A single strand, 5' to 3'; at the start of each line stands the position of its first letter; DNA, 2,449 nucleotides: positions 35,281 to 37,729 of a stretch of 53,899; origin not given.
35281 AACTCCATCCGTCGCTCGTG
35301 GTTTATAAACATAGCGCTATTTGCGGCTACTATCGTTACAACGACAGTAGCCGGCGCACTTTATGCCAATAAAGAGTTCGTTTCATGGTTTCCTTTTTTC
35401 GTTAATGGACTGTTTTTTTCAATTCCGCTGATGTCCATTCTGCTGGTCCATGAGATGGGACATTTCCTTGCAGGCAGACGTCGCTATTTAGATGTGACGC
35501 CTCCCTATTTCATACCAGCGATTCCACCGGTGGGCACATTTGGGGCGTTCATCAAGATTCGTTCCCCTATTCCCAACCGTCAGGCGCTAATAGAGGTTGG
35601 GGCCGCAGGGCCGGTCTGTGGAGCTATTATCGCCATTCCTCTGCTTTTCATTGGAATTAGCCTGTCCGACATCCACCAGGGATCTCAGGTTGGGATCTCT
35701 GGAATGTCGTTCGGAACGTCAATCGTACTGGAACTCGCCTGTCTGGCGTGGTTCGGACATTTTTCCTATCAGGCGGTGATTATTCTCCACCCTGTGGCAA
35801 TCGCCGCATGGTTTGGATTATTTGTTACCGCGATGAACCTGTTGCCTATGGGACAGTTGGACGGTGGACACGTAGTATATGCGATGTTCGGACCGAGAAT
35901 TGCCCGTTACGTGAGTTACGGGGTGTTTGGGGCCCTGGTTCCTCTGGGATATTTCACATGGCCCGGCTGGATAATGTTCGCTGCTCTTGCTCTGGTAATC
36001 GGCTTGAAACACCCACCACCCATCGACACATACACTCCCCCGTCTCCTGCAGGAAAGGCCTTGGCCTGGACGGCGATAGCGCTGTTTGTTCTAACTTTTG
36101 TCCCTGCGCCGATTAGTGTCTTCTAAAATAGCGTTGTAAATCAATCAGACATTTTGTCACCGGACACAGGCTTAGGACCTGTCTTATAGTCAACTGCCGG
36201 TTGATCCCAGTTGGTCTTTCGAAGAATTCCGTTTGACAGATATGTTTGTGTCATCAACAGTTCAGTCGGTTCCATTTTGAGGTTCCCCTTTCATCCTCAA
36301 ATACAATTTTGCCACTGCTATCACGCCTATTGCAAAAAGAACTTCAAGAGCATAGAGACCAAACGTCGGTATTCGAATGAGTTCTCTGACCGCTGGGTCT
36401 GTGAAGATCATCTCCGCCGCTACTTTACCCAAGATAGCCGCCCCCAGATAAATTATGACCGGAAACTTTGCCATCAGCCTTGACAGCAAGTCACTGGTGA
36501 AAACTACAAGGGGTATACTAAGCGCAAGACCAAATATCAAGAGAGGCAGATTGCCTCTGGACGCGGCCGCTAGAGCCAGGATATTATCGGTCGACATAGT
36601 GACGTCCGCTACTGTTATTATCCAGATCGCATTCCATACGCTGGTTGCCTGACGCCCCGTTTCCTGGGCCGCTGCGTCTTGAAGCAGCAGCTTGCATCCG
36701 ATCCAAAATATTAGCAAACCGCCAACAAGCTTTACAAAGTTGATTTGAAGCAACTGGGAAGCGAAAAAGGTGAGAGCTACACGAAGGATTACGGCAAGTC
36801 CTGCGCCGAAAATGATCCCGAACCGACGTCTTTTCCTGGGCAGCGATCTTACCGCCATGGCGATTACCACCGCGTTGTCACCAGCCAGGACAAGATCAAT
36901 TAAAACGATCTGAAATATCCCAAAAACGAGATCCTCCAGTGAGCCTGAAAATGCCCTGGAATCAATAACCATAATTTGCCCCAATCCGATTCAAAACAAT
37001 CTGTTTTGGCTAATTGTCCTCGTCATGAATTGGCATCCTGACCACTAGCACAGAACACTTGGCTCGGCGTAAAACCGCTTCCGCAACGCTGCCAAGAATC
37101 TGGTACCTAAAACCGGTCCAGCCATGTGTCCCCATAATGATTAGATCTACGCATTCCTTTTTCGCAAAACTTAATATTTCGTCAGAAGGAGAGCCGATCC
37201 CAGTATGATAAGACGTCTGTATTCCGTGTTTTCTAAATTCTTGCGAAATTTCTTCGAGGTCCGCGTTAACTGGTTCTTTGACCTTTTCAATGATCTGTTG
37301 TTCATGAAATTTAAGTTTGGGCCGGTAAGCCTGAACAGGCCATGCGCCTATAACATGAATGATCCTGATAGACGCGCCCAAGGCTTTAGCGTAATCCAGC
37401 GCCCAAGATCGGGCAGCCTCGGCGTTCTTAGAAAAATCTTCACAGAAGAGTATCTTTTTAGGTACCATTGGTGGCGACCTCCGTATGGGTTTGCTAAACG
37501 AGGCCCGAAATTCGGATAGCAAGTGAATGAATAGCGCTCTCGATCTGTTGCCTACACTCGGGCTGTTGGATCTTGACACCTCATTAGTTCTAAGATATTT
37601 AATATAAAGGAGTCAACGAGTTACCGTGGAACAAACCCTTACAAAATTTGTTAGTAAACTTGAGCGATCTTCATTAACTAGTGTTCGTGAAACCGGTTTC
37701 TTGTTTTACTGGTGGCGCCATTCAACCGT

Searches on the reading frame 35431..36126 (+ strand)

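Call 9: search_protein_families(library=pfam, proteins=[window:35431-36126:+])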
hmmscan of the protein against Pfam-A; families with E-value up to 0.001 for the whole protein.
window:35431-36126:+ (231 aa): 1 family
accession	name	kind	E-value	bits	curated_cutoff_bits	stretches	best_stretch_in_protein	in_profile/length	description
PF02163.28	Peptidase_M50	-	1.7e-19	70.5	27.2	1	2-156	8-197/221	Peptidase family M50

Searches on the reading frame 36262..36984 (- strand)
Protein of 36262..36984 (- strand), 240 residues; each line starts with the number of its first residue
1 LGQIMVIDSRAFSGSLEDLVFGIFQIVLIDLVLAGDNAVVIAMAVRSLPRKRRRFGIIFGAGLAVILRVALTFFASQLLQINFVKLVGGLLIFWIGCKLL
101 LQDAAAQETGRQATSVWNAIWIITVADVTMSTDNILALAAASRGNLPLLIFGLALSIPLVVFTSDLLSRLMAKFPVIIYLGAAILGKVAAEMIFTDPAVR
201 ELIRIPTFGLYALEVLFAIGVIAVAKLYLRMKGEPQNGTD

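Call 9: search_protein_families(library=pfam, proteins=[window:36262-36984:-])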
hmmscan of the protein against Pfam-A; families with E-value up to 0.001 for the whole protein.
window:36262-36984:- (240 aa): 1 family
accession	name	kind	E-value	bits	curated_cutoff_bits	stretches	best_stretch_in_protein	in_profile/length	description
PF03741.22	TerC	-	2.7e-46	158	27.8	1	24-195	1-177/178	Integral membrane protein TerC family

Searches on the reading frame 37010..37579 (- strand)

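Call 9: search_protein_families(library=pfam, proteins=[window:37010-37579:-])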
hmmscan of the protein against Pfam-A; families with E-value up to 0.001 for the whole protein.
window:37010-37579:- (189 aa): 1 family
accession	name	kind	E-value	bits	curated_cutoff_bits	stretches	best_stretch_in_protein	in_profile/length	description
PF00582.32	Usp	-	7.7e-31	108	24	1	41-181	3-141/141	Universal stress protein family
